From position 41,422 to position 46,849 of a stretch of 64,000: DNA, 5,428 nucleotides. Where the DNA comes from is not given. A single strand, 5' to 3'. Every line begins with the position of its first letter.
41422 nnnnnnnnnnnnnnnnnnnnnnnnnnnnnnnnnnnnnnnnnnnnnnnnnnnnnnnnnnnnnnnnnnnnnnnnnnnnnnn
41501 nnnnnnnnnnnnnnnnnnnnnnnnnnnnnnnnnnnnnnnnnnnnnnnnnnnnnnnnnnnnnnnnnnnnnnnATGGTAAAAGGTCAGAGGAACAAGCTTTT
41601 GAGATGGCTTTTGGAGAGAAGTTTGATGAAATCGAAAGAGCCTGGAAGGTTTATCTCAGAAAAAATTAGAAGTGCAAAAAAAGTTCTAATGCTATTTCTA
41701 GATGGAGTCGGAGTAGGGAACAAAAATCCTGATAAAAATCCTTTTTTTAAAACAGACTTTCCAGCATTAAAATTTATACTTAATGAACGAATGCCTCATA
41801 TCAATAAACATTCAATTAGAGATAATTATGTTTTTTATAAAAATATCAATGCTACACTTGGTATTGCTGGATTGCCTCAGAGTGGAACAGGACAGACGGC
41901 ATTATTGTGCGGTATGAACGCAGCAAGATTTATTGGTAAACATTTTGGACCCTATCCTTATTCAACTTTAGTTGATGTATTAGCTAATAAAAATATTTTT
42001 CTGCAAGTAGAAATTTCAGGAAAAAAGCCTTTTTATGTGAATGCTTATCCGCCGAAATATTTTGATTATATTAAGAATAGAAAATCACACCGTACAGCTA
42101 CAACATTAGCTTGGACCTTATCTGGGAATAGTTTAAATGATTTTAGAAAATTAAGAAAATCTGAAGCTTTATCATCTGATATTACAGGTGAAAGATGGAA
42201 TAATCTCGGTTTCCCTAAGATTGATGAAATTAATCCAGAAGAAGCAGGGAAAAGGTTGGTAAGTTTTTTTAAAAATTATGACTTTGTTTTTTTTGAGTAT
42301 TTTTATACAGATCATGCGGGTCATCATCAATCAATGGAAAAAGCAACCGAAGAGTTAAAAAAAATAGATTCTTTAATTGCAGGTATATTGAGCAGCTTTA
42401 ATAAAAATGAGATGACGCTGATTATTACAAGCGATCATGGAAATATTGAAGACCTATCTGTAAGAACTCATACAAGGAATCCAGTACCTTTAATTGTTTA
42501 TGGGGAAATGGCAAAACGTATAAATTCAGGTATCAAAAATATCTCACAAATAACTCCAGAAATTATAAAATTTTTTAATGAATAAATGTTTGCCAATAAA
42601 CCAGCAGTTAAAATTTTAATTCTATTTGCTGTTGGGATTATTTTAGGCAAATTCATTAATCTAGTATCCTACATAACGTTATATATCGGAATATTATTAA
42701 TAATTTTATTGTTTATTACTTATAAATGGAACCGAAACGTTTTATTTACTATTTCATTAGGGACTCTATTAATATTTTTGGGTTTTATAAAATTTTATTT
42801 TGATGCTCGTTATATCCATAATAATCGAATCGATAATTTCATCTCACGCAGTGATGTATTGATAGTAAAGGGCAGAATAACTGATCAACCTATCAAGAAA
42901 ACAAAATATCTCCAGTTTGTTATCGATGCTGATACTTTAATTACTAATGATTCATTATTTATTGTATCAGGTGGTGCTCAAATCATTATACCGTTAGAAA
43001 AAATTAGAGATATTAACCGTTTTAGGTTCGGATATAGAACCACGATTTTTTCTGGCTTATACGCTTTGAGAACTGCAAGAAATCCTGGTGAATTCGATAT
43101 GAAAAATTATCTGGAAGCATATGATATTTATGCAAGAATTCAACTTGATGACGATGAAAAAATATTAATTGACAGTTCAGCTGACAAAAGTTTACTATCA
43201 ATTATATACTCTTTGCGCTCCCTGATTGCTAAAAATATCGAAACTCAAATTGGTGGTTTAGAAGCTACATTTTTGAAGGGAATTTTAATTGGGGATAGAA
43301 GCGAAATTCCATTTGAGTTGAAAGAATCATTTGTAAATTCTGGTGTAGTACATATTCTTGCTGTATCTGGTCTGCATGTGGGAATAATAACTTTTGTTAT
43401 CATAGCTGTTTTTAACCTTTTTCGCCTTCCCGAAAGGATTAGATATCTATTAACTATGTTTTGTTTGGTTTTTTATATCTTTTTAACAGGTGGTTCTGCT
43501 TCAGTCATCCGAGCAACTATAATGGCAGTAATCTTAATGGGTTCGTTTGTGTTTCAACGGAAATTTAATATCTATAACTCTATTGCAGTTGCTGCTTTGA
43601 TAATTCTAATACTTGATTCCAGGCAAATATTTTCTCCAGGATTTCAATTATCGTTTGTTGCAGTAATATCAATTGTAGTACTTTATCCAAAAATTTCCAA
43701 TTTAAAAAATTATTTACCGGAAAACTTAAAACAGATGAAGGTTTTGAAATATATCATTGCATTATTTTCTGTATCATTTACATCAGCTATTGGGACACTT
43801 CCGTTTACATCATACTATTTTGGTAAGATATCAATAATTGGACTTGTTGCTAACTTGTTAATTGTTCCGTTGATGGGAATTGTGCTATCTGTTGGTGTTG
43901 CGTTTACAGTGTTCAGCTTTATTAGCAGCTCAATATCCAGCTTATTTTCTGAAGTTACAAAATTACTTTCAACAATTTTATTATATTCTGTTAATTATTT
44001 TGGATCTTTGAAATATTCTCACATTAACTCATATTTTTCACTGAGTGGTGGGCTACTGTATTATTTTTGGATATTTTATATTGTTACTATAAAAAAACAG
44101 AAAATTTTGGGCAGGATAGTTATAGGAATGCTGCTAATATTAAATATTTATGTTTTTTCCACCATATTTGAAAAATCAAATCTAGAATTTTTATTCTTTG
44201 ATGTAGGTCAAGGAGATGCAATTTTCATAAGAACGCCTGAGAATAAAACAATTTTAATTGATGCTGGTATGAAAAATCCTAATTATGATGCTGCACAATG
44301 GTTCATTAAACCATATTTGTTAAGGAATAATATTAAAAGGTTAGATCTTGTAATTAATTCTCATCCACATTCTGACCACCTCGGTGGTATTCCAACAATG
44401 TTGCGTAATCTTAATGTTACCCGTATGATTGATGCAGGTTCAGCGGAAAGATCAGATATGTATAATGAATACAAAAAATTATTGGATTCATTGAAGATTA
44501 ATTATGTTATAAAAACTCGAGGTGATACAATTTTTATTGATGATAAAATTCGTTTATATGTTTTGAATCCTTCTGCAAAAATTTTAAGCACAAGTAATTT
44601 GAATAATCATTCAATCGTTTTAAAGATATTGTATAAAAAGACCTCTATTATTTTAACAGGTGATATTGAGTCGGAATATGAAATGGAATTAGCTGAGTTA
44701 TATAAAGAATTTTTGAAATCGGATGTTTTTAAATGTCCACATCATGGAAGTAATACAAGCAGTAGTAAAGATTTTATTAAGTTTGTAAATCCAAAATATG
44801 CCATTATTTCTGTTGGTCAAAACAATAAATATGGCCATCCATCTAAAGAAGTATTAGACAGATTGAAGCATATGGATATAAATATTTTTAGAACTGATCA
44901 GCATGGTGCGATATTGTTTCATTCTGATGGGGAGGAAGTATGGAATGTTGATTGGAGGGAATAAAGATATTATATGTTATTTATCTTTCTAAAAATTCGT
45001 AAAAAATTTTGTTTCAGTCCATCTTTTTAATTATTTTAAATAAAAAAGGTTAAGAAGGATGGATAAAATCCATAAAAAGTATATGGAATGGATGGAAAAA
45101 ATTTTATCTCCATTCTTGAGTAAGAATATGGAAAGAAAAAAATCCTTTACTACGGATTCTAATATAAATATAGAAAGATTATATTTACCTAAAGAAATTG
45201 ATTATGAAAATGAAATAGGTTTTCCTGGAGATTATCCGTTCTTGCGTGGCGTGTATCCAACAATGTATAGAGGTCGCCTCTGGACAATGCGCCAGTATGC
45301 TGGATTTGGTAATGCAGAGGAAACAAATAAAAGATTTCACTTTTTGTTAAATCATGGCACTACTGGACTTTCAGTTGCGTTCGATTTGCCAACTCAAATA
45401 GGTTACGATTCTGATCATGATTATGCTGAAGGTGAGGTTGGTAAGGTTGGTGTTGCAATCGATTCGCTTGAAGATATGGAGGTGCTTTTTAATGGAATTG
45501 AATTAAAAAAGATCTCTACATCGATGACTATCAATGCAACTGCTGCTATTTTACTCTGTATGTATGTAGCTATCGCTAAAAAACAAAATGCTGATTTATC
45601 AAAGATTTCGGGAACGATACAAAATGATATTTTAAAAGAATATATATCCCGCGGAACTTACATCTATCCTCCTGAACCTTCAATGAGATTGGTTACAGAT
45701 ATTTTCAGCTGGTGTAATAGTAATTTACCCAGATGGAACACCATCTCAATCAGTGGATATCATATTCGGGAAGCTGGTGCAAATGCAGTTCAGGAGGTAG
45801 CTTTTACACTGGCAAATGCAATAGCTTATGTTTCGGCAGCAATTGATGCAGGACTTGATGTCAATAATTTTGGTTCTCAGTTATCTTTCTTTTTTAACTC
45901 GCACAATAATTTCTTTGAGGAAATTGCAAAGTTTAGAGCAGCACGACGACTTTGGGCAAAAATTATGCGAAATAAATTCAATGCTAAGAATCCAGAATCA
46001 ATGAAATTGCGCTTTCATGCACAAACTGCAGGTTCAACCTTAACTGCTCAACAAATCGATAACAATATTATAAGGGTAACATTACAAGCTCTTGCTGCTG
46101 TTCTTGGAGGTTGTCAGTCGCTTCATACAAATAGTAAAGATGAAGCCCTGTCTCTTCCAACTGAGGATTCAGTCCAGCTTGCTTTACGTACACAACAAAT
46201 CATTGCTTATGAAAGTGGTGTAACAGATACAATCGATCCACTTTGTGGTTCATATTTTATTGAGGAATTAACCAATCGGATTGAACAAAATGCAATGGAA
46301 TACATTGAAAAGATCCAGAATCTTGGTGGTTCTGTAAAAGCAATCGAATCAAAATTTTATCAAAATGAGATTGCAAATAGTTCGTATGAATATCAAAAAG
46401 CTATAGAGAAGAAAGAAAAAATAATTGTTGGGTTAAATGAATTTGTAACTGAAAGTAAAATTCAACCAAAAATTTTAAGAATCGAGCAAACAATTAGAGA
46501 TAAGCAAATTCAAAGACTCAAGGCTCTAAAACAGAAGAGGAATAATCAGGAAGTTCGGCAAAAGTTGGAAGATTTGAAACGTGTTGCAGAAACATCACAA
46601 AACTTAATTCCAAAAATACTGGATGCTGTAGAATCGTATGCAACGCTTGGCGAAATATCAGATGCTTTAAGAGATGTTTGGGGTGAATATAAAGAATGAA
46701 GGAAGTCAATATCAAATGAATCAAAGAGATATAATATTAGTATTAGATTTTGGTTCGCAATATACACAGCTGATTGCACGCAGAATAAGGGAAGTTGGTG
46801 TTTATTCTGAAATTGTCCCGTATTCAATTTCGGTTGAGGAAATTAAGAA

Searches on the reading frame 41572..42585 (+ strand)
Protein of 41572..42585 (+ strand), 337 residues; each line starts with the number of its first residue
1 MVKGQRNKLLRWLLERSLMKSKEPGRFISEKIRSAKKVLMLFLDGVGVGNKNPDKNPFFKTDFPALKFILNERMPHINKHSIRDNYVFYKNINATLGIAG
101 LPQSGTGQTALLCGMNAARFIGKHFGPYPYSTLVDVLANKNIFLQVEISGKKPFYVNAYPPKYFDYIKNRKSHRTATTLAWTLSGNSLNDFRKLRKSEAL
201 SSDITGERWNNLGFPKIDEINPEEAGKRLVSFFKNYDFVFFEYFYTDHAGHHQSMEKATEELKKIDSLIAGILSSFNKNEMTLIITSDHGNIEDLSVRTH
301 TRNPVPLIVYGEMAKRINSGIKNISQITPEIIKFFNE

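Call 24: search_protein_families(library=pfam, proteins=[window:41572-42585:+], max_evalue=0.001)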
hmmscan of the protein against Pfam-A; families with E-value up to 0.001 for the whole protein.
window:41572-42585:+ (337 aa): 2 families
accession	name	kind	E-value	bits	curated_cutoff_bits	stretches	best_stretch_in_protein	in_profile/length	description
PF01676.23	Metalloenzyme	-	3.2e-25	89.5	24.3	1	36-335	1-248/252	Metalloenzyme superfamily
PF01663.27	Phosphodiest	-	1.2e-07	32.1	23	1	181-290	148-220/342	Type I phosphodiesterase / nucleotide pyrophosphatase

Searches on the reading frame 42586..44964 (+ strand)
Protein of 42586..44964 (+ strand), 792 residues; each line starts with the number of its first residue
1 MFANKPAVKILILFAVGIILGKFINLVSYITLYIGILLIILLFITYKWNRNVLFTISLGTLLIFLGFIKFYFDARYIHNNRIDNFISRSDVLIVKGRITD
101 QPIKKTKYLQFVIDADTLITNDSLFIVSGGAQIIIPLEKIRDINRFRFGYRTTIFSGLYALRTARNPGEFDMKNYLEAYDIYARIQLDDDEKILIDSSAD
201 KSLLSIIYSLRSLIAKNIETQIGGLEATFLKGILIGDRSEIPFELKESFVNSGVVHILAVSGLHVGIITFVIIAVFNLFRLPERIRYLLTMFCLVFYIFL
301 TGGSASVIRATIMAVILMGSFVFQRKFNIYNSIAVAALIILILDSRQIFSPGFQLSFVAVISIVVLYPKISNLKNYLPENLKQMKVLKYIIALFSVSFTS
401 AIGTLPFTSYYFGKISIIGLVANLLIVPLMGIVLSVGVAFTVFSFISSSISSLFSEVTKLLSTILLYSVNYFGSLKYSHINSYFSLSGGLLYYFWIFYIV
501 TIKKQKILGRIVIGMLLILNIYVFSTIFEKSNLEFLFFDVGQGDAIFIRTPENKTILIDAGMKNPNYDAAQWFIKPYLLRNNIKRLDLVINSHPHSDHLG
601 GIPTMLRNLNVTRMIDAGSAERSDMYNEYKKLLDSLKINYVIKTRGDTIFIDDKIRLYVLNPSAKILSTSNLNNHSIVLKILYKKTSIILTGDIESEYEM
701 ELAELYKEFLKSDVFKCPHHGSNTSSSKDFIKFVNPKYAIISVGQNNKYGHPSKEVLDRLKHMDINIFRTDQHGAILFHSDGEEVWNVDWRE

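Call 24: search_protein_families(library=pfam, proteins=[window:42586-44964:+], max_evalue=0.001)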
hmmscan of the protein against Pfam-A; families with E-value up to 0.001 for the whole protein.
window:42586-44964:+ (792 aa): 5 families
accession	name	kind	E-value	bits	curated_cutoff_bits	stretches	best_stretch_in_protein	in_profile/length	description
PF03772.21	Competence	-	3.4e-60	204.1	23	1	233-502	1-266/270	Competence protein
PF00753.33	Lactamase_B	-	2.7e-20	73.6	22.7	1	539-744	2-195/196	Metallo-beta-lactamase superfamily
PF13567.11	DUF4131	-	3.9e-18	66.1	31.6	1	29-192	6-164/165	Domain of unknown function (DUF4131)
PF12706.13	Lactamase_B_2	-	5e-07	30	27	1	555-652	2-99/200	Beta-lactamase superfamily domain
PF16661.11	Lactamase_B_6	-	0.00025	20.9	27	0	552-610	5-60/193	Metallo-beta-lactamase superfamily domain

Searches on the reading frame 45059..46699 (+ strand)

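Call 24: search_protein_families(library=pfam, proteins=[window:45059-46699:+], max_evalue=0.001)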
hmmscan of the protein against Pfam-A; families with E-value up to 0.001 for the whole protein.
window:45059-46699:+ (546 aa): 1 family
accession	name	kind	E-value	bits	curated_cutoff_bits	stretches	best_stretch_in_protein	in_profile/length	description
PF01642.28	MM_CoA_mutase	-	9.7e-229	760.6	22.1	1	31-542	1-512/512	Methylmalonyl-CoA mutase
